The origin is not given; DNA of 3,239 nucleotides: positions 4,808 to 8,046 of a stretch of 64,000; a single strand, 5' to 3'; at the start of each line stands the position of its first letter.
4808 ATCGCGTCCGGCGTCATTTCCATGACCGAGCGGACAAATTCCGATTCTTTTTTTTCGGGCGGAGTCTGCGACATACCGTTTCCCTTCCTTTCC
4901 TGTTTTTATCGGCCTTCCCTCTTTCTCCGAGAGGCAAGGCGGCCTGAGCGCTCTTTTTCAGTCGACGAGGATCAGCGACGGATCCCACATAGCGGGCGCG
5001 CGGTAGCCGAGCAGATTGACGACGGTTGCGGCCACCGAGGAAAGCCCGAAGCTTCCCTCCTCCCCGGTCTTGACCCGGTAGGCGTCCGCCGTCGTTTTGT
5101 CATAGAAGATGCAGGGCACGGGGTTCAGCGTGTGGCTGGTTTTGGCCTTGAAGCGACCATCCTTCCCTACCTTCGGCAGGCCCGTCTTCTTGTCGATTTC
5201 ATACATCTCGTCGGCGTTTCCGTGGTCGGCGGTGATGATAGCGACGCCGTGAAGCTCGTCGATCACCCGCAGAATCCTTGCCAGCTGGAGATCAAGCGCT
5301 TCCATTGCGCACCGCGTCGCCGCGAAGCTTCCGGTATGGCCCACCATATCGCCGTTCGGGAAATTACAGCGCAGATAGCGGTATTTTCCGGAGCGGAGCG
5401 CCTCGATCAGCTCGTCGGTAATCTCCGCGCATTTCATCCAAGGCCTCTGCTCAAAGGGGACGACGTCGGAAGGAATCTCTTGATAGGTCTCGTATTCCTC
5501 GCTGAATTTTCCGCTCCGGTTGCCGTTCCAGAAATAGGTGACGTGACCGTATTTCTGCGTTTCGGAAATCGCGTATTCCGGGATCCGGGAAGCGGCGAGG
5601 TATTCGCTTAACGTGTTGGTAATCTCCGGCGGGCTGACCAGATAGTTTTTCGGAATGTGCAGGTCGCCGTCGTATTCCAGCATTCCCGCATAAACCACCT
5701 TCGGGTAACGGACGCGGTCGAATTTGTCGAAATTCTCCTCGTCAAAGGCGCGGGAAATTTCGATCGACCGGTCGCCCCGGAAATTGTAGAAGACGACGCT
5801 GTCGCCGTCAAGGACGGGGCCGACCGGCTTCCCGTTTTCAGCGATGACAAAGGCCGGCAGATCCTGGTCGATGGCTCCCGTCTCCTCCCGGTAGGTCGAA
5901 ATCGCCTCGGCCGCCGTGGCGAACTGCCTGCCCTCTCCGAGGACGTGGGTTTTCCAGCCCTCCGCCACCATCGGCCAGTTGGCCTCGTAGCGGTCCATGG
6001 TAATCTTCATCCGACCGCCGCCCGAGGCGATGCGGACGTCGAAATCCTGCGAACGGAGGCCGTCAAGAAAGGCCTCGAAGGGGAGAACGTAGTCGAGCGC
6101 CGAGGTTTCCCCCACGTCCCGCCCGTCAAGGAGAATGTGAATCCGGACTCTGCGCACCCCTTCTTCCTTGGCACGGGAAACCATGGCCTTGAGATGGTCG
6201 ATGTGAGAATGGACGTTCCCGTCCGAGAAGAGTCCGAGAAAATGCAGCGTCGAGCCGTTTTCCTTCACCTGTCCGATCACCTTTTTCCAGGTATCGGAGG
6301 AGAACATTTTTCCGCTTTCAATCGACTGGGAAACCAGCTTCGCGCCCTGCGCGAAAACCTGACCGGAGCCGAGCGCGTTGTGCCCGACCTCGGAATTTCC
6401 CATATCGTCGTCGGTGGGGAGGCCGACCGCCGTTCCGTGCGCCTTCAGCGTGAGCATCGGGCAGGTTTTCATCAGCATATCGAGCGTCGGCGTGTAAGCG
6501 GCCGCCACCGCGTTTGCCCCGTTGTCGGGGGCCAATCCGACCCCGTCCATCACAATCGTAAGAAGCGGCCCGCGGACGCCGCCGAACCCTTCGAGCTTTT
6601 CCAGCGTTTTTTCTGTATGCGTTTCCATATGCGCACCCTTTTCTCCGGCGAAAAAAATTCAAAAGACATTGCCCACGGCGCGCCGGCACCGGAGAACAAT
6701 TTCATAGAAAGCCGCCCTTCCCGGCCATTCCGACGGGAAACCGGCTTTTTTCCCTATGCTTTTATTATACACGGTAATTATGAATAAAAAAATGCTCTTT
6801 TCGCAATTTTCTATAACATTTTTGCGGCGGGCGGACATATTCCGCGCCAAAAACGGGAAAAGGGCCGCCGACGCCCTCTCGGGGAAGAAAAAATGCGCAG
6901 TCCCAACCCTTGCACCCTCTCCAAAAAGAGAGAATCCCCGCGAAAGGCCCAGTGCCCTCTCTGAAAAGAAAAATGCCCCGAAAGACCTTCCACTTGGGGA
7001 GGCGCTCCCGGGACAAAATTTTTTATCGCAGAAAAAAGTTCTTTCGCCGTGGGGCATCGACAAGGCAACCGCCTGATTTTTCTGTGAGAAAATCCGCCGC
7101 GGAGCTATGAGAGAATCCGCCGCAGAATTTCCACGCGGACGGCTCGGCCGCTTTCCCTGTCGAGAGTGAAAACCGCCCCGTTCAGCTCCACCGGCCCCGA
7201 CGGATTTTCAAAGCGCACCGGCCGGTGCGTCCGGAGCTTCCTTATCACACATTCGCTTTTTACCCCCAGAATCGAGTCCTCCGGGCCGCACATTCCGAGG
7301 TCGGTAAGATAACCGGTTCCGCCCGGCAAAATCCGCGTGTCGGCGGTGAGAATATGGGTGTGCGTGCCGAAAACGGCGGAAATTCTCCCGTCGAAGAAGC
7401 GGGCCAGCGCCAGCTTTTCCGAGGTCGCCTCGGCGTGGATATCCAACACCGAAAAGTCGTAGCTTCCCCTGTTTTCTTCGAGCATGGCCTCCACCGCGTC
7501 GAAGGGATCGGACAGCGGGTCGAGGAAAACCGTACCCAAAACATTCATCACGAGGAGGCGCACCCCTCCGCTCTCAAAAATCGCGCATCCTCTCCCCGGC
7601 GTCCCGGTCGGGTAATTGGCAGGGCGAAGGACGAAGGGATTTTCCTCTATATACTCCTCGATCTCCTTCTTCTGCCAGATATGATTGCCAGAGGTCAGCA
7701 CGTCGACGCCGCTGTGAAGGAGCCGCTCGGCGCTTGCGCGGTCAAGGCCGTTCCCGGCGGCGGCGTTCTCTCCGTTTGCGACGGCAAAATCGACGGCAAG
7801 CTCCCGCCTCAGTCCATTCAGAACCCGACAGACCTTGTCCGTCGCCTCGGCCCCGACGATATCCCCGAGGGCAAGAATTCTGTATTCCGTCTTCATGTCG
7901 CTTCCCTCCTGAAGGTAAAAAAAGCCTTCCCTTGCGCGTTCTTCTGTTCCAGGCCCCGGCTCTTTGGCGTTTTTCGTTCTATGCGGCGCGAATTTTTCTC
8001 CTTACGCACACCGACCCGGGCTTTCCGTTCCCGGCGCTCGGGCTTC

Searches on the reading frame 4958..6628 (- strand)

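Call 54: search_protein_families(library=pfam, proteins=[window:4958-6628:-], max_evalue=0.001)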
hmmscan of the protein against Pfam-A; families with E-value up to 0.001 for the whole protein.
window:4958-6628:- (556 aa): 2 families
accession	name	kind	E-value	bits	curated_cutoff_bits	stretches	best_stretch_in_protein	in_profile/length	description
PF01676.23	Metalloenzyme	-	4.3e-67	226.7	24.3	1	22-542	3-250/252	Metalloenzyme superfamily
PF06415.18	iPGM_N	-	1.1e-64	218.4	27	1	99-320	1-216/217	BPG-independent PGAM N-terminus (iPGM_N)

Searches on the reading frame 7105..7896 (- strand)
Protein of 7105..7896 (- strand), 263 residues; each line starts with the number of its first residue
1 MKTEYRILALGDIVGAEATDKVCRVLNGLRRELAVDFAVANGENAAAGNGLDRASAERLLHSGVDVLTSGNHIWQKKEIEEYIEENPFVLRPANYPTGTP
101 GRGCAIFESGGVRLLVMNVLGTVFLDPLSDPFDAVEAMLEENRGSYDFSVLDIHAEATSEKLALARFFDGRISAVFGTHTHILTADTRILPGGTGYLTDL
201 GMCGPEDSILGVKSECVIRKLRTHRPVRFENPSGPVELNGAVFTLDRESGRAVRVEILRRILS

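Call 54: search_protein_families(library=pfam, proteins=[window:7105-7896:-], max_evalue=0.001)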
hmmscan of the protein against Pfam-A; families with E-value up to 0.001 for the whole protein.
window:7105-7896:- (263 aa): 2 families
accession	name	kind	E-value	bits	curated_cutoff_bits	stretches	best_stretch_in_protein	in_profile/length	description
PF13277.11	YmdB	-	3.5e-95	318.5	27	1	8-256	1-251/253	YmdB-like protein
PF00149.33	Metallophos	-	1.3e-06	29.4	21.5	1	6-182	2-190/191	Calcineurin-like phosphoesterase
